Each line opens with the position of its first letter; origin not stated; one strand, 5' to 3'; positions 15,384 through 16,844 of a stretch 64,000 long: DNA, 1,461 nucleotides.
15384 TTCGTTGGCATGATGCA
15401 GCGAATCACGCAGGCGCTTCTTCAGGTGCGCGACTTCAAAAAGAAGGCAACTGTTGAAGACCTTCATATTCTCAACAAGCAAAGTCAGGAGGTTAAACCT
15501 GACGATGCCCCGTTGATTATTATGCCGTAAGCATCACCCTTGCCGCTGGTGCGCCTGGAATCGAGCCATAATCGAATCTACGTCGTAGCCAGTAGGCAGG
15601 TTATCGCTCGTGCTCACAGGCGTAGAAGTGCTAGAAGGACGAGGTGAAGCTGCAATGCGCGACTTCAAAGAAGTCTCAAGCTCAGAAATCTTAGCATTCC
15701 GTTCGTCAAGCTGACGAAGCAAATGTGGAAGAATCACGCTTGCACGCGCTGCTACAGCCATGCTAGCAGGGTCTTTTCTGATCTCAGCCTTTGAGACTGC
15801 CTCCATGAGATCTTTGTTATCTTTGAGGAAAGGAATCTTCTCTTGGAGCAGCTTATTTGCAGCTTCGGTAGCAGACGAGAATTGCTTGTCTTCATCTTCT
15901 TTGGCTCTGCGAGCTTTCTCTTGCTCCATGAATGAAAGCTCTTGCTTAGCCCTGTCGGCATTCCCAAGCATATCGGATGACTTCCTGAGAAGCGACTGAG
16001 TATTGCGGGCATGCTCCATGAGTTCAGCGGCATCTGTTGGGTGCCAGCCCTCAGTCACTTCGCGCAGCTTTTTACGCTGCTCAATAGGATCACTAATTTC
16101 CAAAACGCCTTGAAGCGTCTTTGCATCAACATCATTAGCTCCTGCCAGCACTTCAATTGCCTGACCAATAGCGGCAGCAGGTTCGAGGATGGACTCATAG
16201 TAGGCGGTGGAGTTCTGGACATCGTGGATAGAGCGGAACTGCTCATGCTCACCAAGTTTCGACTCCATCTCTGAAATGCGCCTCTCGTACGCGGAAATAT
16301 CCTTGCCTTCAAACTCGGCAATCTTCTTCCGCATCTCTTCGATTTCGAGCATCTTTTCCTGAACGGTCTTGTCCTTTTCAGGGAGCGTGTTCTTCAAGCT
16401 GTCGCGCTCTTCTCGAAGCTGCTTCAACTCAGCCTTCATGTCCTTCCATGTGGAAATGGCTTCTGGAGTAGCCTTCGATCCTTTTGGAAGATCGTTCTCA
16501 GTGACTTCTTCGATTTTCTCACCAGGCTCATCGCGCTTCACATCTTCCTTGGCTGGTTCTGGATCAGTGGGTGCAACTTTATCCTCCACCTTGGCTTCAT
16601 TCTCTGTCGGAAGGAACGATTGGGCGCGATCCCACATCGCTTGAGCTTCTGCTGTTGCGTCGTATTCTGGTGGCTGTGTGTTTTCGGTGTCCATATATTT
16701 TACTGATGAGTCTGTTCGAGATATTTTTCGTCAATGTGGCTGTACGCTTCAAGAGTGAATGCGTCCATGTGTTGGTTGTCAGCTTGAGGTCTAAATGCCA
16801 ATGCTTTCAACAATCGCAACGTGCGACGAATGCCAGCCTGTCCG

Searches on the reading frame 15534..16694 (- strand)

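Call 20: search_protein_families(library=phrogs, proteins=[window:15534-16694:-], max_evalue=0.00001)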
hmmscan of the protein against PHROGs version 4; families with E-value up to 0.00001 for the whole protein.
window:15534-16694:- (386 aa): 0 families

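Call 60: search_protein_families(library=pfam, proteins=[window:15534-16694:-], max_evalue=0.01)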
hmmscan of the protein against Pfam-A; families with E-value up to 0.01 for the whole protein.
window:15534-16694:- (386 aa): 2 families
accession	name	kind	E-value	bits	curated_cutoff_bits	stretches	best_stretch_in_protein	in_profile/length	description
PF15272.11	BBP1_C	-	0.001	19.3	23.4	1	106-161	106-157/190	Spindle pole body component BBP1, C-terminal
PF17060.10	MPS2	-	0.0013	18.3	28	0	82-131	173-222/395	Monopolar spindle protein 2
